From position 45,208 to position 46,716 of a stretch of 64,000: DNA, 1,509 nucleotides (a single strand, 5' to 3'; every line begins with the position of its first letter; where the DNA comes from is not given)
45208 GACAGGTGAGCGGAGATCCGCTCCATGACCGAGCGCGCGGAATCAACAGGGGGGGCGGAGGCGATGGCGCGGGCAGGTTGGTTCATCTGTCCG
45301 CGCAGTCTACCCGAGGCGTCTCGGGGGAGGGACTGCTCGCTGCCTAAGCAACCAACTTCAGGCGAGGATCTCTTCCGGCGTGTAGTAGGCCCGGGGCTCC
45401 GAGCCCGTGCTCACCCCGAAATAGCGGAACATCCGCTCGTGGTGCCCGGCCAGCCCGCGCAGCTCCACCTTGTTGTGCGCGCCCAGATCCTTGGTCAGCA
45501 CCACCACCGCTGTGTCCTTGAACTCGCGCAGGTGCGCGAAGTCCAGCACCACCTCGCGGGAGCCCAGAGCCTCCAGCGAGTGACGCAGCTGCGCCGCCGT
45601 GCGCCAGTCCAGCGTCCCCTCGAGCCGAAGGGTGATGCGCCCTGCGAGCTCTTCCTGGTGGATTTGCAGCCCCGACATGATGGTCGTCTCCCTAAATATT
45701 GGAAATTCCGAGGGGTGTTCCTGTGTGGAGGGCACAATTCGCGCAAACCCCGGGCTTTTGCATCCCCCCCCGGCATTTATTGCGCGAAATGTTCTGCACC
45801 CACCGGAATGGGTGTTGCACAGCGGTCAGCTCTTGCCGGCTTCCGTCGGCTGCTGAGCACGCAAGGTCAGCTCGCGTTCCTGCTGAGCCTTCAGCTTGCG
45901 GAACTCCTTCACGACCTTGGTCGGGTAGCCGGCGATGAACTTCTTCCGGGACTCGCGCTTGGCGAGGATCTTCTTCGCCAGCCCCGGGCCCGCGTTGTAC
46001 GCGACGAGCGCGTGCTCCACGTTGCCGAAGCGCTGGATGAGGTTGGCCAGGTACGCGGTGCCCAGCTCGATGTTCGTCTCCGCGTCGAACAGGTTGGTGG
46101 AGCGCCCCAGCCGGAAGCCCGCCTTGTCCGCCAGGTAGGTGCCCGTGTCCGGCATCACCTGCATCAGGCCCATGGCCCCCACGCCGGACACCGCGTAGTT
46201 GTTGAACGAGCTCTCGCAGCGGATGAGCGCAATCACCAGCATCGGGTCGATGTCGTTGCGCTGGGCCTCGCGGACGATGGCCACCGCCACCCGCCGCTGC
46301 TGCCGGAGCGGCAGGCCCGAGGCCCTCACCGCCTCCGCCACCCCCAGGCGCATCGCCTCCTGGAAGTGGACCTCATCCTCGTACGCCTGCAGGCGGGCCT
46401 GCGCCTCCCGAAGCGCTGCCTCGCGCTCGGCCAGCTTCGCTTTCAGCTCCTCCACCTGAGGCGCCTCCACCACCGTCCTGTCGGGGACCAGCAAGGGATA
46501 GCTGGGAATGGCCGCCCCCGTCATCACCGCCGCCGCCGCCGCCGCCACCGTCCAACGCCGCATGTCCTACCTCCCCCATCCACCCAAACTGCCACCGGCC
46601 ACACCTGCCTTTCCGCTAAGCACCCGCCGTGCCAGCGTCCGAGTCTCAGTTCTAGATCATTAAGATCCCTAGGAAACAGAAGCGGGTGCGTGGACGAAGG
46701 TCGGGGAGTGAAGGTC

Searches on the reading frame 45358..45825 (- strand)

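Call 13: search_protein_families(library=pfam, proteins=[window:45358-45825:-], max_evalue=0.001)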
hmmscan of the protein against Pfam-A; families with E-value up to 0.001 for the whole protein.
window:45358-45825:- (155 aa): 1 family
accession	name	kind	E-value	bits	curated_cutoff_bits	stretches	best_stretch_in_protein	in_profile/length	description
PF13466.11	STAS_2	-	1.7e-08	34.9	29.2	1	66-138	1-79/80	STAS domain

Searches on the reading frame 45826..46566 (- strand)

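Call 13: search_protein_families(library=pfam, proteins=[window:45826-46566:-], max_evalue=0.001)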
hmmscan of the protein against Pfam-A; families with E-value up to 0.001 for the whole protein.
window:45826-46566:- (246 aa): 1 family
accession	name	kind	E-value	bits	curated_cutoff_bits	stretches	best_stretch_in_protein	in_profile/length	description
PF01464.25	SLT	-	1.5e-29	102.4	21.3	1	99-209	5-113/117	Transglycosylase SLT domain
